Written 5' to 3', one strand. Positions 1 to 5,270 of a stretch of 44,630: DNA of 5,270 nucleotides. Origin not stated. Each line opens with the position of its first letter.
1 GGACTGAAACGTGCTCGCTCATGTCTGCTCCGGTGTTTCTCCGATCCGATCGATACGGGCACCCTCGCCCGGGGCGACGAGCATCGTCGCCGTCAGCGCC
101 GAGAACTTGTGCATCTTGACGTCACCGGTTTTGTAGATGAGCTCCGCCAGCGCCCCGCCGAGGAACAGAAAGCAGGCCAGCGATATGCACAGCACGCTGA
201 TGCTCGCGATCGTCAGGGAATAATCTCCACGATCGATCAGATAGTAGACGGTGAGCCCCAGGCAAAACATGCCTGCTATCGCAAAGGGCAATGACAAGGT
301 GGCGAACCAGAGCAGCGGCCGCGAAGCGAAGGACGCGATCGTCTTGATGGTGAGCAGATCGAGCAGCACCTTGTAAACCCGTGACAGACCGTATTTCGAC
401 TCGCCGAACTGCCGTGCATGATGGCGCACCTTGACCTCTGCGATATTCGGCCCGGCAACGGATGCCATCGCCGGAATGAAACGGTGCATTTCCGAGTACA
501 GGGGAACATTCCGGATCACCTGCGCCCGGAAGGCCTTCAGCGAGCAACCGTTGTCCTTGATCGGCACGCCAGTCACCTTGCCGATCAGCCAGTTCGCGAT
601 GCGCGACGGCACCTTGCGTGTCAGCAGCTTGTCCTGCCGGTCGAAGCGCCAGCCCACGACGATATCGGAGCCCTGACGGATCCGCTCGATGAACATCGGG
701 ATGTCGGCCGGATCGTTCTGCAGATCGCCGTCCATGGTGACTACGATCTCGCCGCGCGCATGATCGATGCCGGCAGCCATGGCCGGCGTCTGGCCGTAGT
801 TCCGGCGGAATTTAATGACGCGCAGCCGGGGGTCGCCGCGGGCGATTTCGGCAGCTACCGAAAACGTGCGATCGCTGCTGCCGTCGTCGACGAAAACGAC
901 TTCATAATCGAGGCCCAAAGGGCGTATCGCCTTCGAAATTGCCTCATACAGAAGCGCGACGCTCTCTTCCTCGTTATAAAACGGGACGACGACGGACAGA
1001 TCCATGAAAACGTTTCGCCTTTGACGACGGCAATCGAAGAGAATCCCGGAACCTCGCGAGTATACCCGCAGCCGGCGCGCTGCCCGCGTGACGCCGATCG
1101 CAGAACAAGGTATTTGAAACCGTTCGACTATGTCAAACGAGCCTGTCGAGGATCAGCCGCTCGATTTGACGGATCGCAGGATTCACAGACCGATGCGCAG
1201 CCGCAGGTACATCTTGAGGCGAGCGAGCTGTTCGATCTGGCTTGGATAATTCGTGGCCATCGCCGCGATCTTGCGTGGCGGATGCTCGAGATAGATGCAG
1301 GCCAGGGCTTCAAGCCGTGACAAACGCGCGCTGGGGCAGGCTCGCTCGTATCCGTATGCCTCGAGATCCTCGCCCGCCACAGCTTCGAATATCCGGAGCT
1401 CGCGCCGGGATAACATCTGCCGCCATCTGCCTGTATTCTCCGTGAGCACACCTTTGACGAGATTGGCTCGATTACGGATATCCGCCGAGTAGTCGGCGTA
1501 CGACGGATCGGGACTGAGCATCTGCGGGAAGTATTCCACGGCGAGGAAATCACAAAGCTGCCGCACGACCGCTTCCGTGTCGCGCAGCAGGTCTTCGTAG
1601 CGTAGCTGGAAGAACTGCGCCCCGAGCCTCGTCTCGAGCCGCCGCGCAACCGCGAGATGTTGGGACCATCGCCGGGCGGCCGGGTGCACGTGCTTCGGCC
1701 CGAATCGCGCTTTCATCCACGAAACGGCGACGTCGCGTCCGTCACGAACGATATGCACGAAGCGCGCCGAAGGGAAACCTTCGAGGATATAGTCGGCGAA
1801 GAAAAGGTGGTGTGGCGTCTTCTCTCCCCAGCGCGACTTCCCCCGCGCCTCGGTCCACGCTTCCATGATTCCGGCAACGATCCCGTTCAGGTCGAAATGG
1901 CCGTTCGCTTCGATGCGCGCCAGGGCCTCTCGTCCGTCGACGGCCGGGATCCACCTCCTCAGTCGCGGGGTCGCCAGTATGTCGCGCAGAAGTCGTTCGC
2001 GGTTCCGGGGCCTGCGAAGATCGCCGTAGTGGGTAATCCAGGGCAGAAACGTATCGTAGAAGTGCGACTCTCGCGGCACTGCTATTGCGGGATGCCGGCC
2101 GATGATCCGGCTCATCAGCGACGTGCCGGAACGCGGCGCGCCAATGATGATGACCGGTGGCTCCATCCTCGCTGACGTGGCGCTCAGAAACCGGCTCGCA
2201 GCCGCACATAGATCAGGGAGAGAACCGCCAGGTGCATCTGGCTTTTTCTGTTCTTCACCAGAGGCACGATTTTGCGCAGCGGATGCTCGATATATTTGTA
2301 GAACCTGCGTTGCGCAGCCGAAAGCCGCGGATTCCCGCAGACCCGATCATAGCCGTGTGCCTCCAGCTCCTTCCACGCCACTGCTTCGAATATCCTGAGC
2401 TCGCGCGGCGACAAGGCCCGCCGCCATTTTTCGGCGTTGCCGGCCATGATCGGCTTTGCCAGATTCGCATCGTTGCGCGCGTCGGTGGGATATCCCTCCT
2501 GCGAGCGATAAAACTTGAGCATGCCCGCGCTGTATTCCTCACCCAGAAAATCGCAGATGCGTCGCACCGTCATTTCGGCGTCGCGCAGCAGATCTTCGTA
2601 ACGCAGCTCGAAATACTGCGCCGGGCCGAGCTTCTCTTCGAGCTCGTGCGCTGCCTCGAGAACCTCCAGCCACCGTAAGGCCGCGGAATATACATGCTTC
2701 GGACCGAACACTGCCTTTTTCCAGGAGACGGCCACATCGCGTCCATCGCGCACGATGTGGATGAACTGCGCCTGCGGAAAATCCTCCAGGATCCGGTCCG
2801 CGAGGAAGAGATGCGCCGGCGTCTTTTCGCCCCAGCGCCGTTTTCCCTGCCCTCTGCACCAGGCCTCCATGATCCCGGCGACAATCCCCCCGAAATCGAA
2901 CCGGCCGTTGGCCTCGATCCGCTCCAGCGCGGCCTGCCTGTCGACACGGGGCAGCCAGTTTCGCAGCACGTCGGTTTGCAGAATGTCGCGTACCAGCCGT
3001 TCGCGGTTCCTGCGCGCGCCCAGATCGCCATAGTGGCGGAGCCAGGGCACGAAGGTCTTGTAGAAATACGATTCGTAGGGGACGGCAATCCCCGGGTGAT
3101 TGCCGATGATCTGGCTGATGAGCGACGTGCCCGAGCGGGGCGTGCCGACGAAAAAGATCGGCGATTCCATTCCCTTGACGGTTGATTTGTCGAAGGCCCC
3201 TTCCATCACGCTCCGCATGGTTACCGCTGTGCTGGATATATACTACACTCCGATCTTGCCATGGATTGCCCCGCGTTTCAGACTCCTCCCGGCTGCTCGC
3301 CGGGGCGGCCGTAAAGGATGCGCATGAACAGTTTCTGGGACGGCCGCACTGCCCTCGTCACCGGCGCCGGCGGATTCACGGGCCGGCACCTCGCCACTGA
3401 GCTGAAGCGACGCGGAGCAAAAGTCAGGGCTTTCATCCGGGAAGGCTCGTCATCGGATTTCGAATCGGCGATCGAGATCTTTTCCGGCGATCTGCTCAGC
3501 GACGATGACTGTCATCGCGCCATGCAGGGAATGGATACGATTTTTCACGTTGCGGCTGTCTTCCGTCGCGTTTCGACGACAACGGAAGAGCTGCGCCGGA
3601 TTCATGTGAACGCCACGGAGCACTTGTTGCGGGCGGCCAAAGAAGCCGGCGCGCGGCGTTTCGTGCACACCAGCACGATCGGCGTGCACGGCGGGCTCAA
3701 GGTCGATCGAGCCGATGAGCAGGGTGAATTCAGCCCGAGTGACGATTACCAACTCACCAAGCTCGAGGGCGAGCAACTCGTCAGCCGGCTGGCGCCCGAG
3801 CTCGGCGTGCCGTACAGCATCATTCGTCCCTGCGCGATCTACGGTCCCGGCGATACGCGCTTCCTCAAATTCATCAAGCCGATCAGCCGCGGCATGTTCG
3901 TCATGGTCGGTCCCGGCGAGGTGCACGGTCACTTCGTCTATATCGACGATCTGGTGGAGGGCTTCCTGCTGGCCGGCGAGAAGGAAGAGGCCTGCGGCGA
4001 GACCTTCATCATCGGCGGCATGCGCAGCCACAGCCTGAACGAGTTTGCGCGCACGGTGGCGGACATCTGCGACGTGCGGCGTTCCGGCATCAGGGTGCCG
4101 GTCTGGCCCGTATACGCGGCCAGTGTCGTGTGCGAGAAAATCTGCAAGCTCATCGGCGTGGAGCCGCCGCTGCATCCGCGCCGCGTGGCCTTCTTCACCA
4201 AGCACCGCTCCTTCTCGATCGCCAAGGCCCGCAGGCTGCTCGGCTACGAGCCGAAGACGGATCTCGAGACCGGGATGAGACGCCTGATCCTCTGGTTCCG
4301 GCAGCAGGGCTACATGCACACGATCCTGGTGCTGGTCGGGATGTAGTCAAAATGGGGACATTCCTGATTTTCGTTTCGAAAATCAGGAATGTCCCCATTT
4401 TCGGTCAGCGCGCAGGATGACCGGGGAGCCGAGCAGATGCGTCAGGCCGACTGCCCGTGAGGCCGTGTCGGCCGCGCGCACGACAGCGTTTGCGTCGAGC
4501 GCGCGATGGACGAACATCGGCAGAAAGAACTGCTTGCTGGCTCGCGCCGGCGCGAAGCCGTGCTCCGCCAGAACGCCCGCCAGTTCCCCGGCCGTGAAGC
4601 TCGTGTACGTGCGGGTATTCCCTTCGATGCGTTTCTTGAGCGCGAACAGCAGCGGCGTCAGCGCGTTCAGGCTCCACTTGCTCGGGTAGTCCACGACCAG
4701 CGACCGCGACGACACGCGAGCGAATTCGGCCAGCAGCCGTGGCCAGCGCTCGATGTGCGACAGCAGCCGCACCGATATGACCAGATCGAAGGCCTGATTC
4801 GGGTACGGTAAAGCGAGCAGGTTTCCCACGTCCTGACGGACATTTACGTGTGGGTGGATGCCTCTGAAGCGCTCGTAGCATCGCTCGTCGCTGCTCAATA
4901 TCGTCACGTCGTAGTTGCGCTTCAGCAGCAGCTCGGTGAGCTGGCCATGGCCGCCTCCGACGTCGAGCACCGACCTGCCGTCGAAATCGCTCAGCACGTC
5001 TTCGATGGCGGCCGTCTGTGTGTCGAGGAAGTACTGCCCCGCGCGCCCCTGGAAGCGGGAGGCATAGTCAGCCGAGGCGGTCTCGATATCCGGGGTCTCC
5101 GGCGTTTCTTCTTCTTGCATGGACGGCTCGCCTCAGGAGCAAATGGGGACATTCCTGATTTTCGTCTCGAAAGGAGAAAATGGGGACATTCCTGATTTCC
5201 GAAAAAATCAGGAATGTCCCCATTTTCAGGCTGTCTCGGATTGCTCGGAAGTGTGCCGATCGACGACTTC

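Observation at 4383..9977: Repeat-bracketed cassette: adenylating enzyme + carrier protein + formyltransferase + methyltransferase + GlpD-like flavoenzyme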

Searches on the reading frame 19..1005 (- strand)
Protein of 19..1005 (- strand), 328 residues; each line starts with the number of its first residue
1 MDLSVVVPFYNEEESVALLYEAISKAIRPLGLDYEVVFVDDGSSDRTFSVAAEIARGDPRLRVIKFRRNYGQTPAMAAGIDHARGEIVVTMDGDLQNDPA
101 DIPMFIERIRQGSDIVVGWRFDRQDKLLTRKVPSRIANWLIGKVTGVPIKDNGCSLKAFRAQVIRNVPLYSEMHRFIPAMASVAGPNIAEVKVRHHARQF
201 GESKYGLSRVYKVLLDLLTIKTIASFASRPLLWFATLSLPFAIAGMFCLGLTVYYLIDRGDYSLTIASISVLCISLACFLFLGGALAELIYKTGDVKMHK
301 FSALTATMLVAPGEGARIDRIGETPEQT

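Call 10: search_protein_families(library=ncbifam, proteins=[window:19-1005:-], max_evalue=0.0001)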
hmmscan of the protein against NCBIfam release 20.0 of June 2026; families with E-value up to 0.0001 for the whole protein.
window:19-1005:- (328 aa): 20 families
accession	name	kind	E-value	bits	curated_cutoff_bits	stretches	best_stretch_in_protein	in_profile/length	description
NF007986.1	PRK10714.1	equivalog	5.5e-53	180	529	1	3-283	8-280/316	undecaprenyl-phosphate 4-deoxy-4-formamido-L-arabinose transferase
NF047588.1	GlcsyltransPgfSStrep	equivalog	3.8e-44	151.1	500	1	1-258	1-254/308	glycosyltransferase PgfS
TIGR04182.1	glyco_TIGR04182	equivalog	8.6e-18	64.7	325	1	2-295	1-287/293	S-layer glycoprotein N-glycosyltransferase AglJ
TIGR03937.1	PgaC_IcaA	equivalog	9.1e-17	61.1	422.3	1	3-111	47-152/407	poly-beta-1,6-N-acetyl-D-glucosamine synthase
NF041875.1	EPS_EpsD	equivalog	3.7e-14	52.9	370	1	3-117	1-112/325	exopolysaccharide biosynthesis glycosyltransferase EpsD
NF058614.1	PPMAGASynPpgS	equivalog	3.3e-13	49.6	370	1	2-165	1-163/226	polyprenyl-phospho-N-acetylgalactosaminyl synthase PpgS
TIGR04283.1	glyco_like_mftF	equivalog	5.2e-12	45.8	182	1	3-200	1-189/221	TIGR04283 family arsenosugar biosynthesis glycosyltransferase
TIGR03965.1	mycofact_glyco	equivalog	2.4e-11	43.2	280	1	2-99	75-169/467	mycofactocin biosynthesis glycosyltransferase MftF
NF041391.1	DPhHxTase_Halo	equivalog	3.2e-11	42.6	375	1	10-167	4-153/213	dolichyl-phosphate hexose transferase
NF007482.0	PRK10073.1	equivalog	5.9e-10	38.7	423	1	2-97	7-98/334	glycosyltransferase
NF010496.0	PRK13915.1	equivalog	1.6e-09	37.3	262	1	3-99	33-131/307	glucosyl-3-phosphoglycerate synthase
NF047683.1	TeichurnBiosyTuaG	equivalog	7.4e-09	35.6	400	1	3-97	8-99/252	teichuronic acid biosynthesis protein TuaG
NF050050.1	ProtGlycPglI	equivalog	8e-09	35.3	500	1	3-130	4-129/306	GalNAc(5)-diNAcBac-PP-undecaprenol beta-1,3-glucosyltransferase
TIGR04242.1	nodulat_NodC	equivalog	2.3e-08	33.4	550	1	3-108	50-155/395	chitooligosaccharide synthase NodC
NF038302.1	EPS_HpsE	equivalog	1.4e-07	30.8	300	1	1-95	1-97/307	hormogonium polysaccharide biosynthesis glycosyltransferase HpsE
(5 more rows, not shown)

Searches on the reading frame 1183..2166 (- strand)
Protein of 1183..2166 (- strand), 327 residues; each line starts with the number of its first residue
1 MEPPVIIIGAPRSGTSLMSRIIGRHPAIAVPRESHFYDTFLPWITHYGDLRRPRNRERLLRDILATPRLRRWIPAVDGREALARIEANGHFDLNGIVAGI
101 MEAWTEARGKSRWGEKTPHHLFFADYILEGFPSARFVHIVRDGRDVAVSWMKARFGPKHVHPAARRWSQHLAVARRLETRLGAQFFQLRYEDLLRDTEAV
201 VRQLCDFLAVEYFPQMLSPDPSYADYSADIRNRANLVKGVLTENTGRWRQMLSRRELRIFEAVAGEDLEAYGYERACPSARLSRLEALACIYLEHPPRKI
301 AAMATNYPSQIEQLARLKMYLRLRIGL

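Call 10: search_protein_families(library=ncbifam, proteins=[window:1183-2166:-], max_evalue=0.0001)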
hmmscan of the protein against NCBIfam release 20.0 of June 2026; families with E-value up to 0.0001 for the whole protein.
window:1183-2166:- (327 aa): 0 families

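Call 12: search_protein_families(library=pfam, proteins=[window:1183-2166:-], max_evalue=0.01)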
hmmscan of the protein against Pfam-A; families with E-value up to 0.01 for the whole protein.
window:1183-2166:- (327 aa): 2 families
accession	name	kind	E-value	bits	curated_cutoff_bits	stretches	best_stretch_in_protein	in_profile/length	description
PF13469.12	Sulfotransfer_3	-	1.4e-36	127.2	27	1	4-212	1-214/216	Sulfotransferase family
PF00685.33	Sulfotransfer_1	-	1.1e-12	48.3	22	1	3-211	2-182/255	Sulfotransferase domain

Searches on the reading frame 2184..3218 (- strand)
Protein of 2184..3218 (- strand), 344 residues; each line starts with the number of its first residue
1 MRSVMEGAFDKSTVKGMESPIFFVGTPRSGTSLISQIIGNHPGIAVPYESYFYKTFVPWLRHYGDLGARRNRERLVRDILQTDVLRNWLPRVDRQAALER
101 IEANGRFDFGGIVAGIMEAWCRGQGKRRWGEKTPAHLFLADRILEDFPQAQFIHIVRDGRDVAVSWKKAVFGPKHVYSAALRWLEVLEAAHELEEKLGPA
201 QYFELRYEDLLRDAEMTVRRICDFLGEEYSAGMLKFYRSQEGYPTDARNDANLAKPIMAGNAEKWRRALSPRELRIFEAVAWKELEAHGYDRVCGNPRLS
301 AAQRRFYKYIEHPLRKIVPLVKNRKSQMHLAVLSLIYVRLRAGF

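Call 7: search_protein_families(library=pfam, proteins=[window:2184-3218:-], max_evalue=0.01)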
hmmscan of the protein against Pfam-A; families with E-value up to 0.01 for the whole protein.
window:2184-3218:- (344 aa): 3 families
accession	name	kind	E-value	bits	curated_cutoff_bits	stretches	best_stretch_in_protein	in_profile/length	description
PF13469.12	Sulfotransfer_3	-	7.6e-39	134.6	27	1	20-230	1-215/216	Sulfotransferase family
PF00685.33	Sulfotransfer_1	-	1.1e-11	45.1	22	1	20-279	3-245/255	Sulfotransferase domain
PF17784.7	Sulfotransfer_4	-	0.0086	16.4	22.8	0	137-189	78-131/215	Sulfotransferase domain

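Call 8: search_protein_families(library=ncbifam, proteins=[window:2184-3218:-], max_evalue=0.01)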
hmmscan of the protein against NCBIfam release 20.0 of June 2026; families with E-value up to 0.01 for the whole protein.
window:2184-3218:- (344 aa): 1 family
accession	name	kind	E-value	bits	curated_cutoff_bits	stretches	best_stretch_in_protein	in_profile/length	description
NF052394.1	NodProtNoeE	equivalog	6.7e-05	21.8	500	1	21-168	11-139/387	nodulation protein NoeE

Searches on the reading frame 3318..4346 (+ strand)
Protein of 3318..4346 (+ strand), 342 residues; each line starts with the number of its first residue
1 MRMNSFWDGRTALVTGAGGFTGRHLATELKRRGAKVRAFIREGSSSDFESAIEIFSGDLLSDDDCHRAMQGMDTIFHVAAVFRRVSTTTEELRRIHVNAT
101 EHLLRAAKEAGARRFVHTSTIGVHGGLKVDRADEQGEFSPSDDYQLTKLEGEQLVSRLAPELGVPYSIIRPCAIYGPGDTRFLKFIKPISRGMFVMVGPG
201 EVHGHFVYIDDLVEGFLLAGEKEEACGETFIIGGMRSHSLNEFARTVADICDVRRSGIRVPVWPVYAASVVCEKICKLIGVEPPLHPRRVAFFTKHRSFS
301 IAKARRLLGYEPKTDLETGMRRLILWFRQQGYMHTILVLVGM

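Call 7: search_protein_families(library=pfam, proteins=[window:3318-4346:+], max_evalue=0.01)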
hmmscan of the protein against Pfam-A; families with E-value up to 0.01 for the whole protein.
window:3318-4346:+ (342 aa): 8 families
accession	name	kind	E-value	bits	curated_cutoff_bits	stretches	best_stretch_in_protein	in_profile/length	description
PF01370.27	Epimerase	-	8.4e-39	133.8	20.9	1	12-233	1-240/240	NAD dependent epimerase/dehydratase family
PF01073.25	3Beta_HSD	-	1.1e-24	87.5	22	1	13-256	1-273/280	3-beta hydroxysteroid dehydrogenase/isomerase family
PF16363.11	GDP_Man_Dehyd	-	8.3e-22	78.5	27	1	13-322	1-331/332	GDP-mannose 4,6 dehydratase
PF13460.12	NAD_binding_10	-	9.5e-20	71.7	27.2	1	16-175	1-147/184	NAD(P)H-binding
PF07993.18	NAD_binding_4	-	1.7e-18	67.1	20.1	1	60-203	77-236/258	Male sterility protein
PF04321.23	RmlD_sub_bind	-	1.4e-14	54.3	27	1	12-254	3-234/287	RmlD substrate binding domain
PF05368.20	NmrA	-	7.7e-10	39.3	27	1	11-121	4-108/298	NmrA-like family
PF02719.21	Polysacc_synt_2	-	1.8e-06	27.8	20.2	1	13-252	2-248/293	Polysaccharide biosynthesis protein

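Call 8: search_protein_families(library=ncbifam, proteins=[window:3318-4346:+], max_evalue=0.01)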
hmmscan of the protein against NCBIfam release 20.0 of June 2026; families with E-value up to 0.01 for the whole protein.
window:3318-4346:+ (342 aa): 34 families (the best 25 are shown)
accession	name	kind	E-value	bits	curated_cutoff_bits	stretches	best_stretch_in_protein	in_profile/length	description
TIGR03466.1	HpnA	hypoth_equivalog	3e-49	167.7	367.65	1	11-333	2-327/327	hopanoid-associated sugar epimerase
NF042422.1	oxyalk_red_OleD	equivalog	1.4e-31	110.1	580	1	13-324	4-325/329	2-alkyl-3-oxoalkanoate reductase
TIGR04180.1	EDH_00030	hypoth_equivalog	1.2e-29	103.3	475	1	13-253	2-258/297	NAD-dependent 4,6-dehydratase LegB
NF052578.1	StrlDmthSdmBMthl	equivalog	2e-28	100.1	600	1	11-332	2-327/328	sterol demethylase protein SdmB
NF042423.1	oxyalk_red_Shew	equivalog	3.6e-27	95.3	580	1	11-323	10-331/331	2-alkyl-3-oxoalkanoate reductase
TIGR01746.1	Thioester-redct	subfamily_domain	9.7e-17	61.2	213.35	1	13-176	3-197/371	thioester reductase domain-containing protein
TIGR01181.1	dTDP_gluc_dehyt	equivalog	4.8e-15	55.4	365.1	1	50-330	50-314/321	dTDP-glucose 4,6-dehydratase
NF005539.0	PRK07201.1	equivalog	5.2e-15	55.2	549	1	13-180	4-183/657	SDR family oxidoreductase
TIGR01777.1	yfcH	hypoth_equivalog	1.2e-12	48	207.35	1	13-263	2-252/292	TIGR01777 family oxidoreductase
NF058621.1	DiazavRedAvaA7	equivalog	1.8e-12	47.5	400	1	13-219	4-218/304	3-diazoavenalumate denitrifying reductase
TIGR02197.1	heptose_epim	equivalog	2.7e-12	46.5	274.6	1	13-157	2-151/316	ADP-glyceromanno-heptose 6-epimerase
TIGR01214.1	rmlD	equivalog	1.2e-11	44.2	224.05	1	13-185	3-162/285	dTDP-4-dehydrorhamnose reductase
NF043036.1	ErythonDh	equivalog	9.4e-11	41.5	325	1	13-156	4-161/321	D-erythronate dehydrogenase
TIGR01179.1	galE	equivalog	8.5e-10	38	262.3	1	13-159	3-160/332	UDP-glucose 4-epimerase GalE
NF041293.1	G6PDh_Azf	equivalog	1.6e-09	37.6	400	1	11-147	4-141/252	NAD-dependent glucose-6-phosphate dehydrogenase Azf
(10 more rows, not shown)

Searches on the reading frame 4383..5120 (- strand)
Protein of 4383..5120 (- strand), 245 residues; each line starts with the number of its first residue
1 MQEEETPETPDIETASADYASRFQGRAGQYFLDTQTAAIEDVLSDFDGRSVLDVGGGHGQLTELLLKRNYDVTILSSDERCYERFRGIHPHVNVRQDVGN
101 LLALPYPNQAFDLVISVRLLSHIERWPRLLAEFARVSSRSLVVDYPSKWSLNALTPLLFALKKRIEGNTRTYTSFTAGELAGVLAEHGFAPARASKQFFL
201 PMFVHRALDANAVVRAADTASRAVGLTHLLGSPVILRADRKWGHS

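Call 7: search_protein_families(library=pfam, proteins=[window:4383-5120:-], max_evalue=0.01)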
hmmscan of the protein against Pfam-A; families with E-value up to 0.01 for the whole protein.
window:4383-5120:- (245 aa): 7 families
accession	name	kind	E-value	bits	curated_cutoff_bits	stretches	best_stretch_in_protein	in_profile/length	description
PF13649.12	Methyltransf_25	-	5.8e-12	46.6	27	1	51-136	1-92/97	Methyltransferase domain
PF08241.18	Methyltransf_11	-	8.3e-12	46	21.2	1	52-136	1-86/95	Methyltransferase domain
PF13489.12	Methyltransf_23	-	5.9e-11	42.8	27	1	45-190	20-160/164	Methyltransferase domain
PF08242.18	Methyltransf_12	-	1.8e-07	32.2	30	1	52-136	1-91/98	Methyltransferase domain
PF07021.18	MetW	-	3.1e-06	27.4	21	1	47-146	13-110/193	Methionine biosynthesis protein MetW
PF13847.12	Methyltransf_31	-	0.00047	20.3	27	1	47-147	3-113/145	Methyltransferase domain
PF00398.26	RrnaAD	-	0.0043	16.6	24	1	48-87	31-70/263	Ribosomal RNA adenine dimethylase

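Call 8: search_protein_families(library=ncbifam, proteins=[window:4383-5120:-], max_evalue=0.01)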
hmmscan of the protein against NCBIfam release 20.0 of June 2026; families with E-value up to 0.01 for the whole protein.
window:4383-5120:- (245 aa): 21 families
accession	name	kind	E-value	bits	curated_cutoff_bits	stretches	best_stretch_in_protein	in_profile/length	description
NF045667.1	MTase_DVU1556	equivalog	3.8e-08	33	155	1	47-136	22-110/213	DVU_1556 family methyltransferase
NF000499.2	Erm23S_rRNA_broad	equivalog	7.3e-07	28.8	212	1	28-114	2-91/244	23S ribosomal RNA methyltransferase Erm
TIGR02081.1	metW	equivalog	1.2e-06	28.2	189.5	1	47-146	13-110/194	methionine biosynthesis protein MetW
TIGR00755.1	ksgA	equivalog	1.3e-06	28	171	1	23-110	3-93/256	16S rRNA (adenine(1518)-N(6)/adenine(1519)-N(6))-dimethyltransferase RsmA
NF045825.1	FAmtase_mtf2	equivalog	3.9e-06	26.3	400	1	44-136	55-149/248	fatty-acid O-methyltransferase Mtf2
TIGR02072.1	BioC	equivalog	4.7e-06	26.6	184.95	1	43-138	31-125/244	malonyl-ACP O-methyltransferase BioC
NF004452.0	PRK05785.1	equivalog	3.4e-05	23.4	207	1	48-142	52-143/228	hypothetical protein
NF041255.1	mycofact_MftM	equivalog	4.1e-05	23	200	1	46-146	138-242/289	mycofactocin oligosaccharide methyltransferase MftM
NF043040.1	corrin_prot_MT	hypoth_equivalog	0.0001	21.8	180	1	38-124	34-124/216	corrinoid protein-associated methyltransferase CpaM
NF045823.1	PthPhpthDimycoMt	equivalog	0.00023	20.4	300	1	44-137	63-158/256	phthiotriol/phenolphthiotriol dimycocerosates methyltransferase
NF000337.1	erm_SHROVE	exception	0.00029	20.2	320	1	28-117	7-99/248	ErmE/ErmH/ErmO/ErmR family 23S rRNA (adenine(2058)-N(6))-methyltransferase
TIGR01983.1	UbiG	equivalog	0.0003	20.2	102.95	1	39-135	41-141/228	bifunctional 2-polyprenyl-6-hydroxyphenol methylase/3-demethylubiquinol 3-O-methyltransferase UbiG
TIGR04074.1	bacter_Hen1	equivalog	0.002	16.7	340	1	28-77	263-312/462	3' terminal RNA ribose 2'-O-methyltransferase Hen1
NF004851.0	PRK06202.1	equivalog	0.0035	16.8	243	1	48-144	61-165/237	hypothetical protein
NF011486.0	PRK14896.1-1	equivalog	0.0038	16.3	450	1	40-82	41-84/284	16S ribosomal RNA methyltransferase A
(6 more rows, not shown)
